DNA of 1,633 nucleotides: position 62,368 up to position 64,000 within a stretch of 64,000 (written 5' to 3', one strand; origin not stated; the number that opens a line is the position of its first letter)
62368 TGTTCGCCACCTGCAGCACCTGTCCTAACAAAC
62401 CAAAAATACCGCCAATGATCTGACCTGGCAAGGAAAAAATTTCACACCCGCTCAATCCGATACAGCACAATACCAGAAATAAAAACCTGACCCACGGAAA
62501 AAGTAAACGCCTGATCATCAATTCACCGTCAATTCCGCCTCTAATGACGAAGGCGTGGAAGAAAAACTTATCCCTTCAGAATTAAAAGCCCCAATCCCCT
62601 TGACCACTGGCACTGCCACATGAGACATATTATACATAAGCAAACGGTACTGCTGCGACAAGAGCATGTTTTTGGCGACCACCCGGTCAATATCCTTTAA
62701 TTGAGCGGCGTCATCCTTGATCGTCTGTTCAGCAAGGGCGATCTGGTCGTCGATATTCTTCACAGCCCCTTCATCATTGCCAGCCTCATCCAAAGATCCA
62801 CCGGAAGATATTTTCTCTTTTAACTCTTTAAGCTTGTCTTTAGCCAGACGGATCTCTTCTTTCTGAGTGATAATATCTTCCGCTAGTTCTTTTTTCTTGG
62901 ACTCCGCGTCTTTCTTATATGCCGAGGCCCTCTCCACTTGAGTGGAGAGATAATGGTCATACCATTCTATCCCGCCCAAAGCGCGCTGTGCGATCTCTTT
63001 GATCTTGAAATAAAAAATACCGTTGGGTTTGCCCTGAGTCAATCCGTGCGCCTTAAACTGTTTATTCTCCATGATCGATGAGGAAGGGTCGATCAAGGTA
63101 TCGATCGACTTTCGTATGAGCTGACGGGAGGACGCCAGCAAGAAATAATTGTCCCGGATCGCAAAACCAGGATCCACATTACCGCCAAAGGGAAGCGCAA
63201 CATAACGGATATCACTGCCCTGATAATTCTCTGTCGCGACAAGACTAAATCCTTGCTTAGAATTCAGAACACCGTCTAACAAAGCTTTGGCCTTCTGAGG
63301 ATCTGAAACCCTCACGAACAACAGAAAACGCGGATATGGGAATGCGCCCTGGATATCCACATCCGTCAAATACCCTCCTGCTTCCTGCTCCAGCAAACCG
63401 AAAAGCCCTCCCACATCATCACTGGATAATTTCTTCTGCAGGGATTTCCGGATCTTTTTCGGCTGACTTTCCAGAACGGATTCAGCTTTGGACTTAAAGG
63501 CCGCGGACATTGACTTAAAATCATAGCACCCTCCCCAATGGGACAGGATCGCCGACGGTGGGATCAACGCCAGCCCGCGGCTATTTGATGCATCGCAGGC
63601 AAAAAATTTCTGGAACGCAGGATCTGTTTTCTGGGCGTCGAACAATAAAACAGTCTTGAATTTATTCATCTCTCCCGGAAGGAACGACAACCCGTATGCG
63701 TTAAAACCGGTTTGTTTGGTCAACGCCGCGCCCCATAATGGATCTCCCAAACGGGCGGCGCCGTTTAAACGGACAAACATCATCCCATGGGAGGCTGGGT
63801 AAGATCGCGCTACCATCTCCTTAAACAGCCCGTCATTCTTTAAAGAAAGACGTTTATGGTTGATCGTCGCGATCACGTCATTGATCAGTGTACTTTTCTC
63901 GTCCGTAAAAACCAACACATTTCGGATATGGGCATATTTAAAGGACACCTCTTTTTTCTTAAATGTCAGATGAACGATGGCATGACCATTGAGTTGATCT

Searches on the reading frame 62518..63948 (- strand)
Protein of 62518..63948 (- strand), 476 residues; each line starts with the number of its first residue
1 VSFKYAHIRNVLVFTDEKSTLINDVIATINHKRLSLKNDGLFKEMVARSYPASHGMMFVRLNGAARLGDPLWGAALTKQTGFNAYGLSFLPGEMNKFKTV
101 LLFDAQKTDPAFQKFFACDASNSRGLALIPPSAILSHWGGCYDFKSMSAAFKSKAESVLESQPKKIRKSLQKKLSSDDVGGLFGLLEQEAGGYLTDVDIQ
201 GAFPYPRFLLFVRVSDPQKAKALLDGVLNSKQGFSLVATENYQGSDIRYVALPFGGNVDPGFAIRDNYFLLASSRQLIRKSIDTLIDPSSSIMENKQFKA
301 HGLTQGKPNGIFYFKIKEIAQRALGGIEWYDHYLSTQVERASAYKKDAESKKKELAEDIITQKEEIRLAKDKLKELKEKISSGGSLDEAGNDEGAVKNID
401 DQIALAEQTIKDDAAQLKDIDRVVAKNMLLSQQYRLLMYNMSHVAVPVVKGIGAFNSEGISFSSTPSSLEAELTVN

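Call 9: search_protein_families(library=pfam, proteins=[window:62518-63948:-], max_evalue=0.01)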
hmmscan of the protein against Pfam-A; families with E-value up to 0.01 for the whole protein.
window:62518-63948:- (476 aa): 1 family
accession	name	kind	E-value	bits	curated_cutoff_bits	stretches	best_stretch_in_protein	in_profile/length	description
PF11832.13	DUF3352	-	3.8e-12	46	26.8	1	206-323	123-240/536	Protein of unknown function (DUF3352)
